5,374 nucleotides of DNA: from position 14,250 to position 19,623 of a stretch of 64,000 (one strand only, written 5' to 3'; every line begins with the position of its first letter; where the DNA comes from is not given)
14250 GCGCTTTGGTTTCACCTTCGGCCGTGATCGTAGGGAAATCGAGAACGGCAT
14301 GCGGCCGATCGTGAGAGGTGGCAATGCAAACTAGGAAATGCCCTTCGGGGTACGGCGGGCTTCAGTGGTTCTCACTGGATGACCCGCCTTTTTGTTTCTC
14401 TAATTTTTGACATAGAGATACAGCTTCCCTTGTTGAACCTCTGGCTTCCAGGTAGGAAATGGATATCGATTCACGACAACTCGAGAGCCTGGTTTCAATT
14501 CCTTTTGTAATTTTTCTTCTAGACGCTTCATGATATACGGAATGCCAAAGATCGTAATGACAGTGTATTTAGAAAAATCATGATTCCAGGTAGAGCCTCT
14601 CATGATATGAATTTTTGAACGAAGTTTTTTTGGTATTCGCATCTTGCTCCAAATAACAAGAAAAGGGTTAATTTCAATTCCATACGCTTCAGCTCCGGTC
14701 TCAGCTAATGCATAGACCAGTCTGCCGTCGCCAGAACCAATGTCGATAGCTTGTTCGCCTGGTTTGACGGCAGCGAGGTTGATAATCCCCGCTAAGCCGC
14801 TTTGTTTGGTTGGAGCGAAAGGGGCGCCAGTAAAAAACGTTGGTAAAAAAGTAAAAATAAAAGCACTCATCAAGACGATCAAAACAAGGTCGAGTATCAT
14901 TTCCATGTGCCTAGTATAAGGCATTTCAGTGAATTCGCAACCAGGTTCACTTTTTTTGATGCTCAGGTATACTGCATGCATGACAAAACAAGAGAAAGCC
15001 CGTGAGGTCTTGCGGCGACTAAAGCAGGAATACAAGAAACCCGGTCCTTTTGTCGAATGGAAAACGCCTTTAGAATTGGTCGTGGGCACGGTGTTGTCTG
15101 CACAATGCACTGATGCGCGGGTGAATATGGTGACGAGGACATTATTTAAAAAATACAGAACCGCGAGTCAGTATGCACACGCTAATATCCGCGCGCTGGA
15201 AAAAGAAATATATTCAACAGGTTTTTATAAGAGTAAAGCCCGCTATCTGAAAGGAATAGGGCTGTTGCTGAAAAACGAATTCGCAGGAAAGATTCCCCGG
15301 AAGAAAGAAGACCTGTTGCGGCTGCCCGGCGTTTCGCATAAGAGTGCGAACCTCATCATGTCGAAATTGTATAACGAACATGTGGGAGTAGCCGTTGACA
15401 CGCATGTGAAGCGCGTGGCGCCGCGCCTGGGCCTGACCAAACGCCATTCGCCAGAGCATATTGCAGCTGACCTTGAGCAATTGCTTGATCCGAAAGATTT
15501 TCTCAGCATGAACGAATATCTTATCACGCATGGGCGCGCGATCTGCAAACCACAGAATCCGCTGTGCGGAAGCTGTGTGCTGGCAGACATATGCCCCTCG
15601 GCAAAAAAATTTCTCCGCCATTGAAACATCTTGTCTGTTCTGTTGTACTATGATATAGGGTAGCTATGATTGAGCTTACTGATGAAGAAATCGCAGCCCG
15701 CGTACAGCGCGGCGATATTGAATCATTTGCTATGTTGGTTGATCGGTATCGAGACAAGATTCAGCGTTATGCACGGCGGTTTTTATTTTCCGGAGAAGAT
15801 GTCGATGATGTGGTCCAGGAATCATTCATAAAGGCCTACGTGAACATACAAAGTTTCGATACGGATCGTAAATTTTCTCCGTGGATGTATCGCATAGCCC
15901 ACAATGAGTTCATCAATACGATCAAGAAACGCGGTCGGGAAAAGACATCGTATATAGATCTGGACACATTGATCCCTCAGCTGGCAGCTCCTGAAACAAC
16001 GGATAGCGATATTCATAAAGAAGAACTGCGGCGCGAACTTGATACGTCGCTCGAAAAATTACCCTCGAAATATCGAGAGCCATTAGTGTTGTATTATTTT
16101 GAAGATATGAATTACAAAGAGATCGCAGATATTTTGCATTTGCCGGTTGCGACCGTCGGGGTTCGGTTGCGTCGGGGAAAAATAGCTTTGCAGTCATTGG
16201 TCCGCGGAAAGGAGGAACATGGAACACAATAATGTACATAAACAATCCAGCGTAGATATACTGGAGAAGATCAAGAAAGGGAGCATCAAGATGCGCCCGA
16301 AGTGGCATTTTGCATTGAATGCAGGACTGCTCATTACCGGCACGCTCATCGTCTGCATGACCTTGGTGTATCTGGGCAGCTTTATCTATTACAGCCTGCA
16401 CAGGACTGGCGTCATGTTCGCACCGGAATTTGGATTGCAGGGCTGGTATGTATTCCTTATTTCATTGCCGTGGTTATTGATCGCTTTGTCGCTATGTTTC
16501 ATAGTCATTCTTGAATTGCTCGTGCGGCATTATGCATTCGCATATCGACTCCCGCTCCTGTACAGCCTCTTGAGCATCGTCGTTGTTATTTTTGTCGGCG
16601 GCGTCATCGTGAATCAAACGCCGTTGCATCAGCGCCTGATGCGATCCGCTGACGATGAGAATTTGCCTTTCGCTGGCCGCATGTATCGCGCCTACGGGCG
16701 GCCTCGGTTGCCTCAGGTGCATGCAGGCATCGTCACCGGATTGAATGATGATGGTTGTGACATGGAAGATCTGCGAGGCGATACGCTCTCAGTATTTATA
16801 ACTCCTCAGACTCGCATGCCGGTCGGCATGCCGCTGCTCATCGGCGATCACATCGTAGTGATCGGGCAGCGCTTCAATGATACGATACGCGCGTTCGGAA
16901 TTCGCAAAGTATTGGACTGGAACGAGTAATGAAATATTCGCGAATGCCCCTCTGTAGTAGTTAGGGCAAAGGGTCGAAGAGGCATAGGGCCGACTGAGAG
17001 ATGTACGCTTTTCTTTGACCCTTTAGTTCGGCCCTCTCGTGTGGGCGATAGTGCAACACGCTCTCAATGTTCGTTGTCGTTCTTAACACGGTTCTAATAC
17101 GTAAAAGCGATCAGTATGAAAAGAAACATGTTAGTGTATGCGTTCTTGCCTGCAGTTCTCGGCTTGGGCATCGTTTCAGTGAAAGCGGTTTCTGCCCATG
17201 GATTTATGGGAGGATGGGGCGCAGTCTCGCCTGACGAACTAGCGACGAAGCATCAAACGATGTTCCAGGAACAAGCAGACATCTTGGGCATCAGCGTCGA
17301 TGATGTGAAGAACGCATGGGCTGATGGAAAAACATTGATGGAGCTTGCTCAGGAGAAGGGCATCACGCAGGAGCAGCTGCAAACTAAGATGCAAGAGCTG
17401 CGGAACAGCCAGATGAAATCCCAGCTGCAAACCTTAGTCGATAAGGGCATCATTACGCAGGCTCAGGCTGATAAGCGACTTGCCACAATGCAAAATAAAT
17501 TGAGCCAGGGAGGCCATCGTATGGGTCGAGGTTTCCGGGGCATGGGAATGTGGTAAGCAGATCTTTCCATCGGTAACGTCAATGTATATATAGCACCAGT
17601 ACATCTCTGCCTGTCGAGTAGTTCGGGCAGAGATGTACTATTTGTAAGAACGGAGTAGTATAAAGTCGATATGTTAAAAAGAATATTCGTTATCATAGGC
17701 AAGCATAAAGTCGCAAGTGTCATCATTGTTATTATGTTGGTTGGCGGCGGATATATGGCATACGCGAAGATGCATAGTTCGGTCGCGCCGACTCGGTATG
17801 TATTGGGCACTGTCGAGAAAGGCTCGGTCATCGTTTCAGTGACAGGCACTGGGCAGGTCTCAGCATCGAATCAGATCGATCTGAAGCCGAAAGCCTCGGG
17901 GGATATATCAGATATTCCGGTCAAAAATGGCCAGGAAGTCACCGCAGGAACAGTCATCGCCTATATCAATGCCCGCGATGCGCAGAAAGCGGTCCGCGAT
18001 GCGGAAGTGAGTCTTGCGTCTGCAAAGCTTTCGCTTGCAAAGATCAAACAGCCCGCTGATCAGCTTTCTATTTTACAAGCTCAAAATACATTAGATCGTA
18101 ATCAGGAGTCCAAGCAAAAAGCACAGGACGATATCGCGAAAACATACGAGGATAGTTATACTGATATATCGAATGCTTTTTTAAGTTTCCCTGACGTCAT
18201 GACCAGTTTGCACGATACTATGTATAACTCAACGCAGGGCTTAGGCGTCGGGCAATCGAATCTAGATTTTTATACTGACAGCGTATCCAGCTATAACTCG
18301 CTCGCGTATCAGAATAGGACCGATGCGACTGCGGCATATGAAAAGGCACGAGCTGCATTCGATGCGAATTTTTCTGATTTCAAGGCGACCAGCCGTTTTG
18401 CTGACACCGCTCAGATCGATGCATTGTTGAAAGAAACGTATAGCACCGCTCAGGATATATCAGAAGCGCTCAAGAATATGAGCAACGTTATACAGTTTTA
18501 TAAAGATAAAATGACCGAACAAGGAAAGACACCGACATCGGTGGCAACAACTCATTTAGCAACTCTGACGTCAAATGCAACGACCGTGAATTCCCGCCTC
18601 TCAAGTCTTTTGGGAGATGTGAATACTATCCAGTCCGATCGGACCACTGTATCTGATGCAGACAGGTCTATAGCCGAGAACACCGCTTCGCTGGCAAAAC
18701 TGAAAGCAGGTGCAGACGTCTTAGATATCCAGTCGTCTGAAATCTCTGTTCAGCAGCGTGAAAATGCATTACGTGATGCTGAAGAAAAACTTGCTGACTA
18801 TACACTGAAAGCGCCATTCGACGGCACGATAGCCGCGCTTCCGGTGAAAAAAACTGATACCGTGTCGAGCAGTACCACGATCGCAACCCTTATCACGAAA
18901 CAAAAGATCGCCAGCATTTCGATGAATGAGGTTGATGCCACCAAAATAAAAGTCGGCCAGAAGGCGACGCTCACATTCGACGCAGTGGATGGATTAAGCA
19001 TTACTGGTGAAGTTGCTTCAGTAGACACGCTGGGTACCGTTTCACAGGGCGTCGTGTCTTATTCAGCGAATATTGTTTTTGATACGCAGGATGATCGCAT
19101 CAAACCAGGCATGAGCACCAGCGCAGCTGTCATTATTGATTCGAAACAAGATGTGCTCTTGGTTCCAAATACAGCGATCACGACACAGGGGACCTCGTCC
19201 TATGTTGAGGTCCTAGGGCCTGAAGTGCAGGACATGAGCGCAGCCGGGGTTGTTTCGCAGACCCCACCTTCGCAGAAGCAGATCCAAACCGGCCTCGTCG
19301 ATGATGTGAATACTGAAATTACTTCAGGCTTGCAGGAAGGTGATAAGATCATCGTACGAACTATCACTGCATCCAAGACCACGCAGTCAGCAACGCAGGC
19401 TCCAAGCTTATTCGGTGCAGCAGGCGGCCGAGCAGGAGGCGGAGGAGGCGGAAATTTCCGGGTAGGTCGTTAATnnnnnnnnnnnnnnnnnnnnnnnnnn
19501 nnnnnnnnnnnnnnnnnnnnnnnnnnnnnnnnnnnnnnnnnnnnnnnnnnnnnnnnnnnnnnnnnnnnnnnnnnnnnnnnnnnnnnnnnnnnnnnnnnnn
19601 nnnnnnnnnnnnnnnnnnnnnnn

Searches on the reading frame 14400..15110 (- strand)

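Call 72: search_protein_families(library=pfam, proteins=[window:14400-15110:-], max_evalue=0.0001)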
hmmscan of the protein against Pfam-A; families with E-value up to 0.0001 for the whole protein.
window:14400-15110:- (236 aa): 1 family
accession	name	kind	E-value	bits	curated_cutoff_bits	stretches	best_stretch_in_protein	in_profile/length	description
PF13847.12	Methyltransf_31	-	2.9e-05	24.2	27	1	116-215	2-111/145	Methyltransferase domain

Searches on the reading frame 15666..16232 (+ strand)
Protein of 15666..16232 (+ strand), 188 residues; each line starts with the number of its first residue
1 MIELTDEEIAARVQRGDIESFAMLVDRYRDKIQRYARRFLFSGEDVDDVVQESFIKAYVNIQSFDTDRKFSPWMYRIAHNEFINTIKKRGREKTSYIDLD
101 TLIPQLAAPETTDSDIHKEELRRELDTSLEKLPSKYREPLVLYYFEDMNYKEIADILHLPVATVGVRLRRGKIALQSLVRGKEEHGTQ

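Call 72: search_protein_families(library=pfam, proteins=[window:15666-16232:+], max_evalue=0.0001)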
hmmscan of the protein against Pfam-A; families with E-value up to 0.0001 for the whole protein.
window:15666-16232:+ (188 aa): 3 families
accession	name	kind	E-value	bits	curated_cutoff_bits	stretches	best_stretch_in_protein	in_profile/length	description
PF04542.20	Sigma70_r2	-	1.5e-19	70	24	1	24-91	1-70/71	Sigma-70 region 2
PF08281.18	Sigma70_r4_2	-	6e-17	61.5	25.7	1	123-175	2-54/54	Sigma-70, region 4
PF04545.22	Sigma70_r4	-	1.1e-08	34.9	24.1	1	129-171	2-44/50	Sigma-70, region 4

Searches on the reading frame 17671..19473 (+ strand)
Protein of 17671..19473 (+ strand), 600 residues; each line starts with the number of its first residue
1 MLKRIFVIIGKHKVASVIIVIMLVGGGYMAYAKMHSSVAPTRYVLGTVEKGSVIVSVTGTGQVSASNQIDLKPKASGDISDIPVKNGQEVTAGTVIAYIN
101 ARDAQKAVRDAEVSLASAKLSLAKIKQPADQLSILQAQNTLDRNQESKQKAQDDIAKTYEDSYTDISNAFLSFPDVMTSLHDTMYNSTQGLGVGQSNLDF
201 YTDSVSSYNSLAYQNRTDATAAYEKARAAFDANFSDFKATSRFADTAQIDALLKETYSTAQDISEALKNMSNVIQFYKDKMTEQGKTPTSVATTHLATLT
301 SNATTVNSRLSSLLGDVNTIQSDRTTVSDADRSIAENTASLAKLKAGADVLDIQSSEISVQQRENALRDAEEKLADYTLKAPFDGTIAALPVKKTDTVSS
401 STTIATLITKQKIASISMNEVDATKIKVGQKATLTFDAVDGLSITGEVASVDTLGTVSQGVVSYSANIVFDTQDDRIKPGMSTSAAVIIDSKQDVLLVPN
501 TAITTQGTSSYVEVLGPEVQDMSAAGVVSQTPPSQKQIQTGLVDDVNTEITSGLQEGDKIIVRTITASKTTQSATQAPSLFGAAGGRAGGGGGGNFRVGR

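Call 72: search_protein_families(library=pfam, proteins=[window:17671-19473:+], max_evalue=0.0001)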
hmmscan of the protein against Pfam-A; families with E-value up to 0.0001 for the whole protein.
window:17671-19473:+ (600 aa): 4 families
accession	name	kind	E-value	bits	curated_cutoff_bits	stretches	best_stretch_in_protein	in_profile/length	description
PF13437.12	HlyD_3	-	3.5e-14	53.9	22.2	1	378-480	1-106/106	HlyD family secretion protein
PF16576.10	HlyD_D23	-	1.5e-12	47.7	30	1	365-481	97-212/214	Barrel-sandwich domain of CusB or HlyD membrane-fusion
PF13533.13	Biotin_lipoyl_2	-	6.9e-08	32.6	29.8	1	71-100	3-32/32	Biotin-lipoyl like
PF00364.28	Biotin_lipoyl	-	3e-06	27.4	22.1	0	69-99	43-73/73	Biotin-requiring enzyme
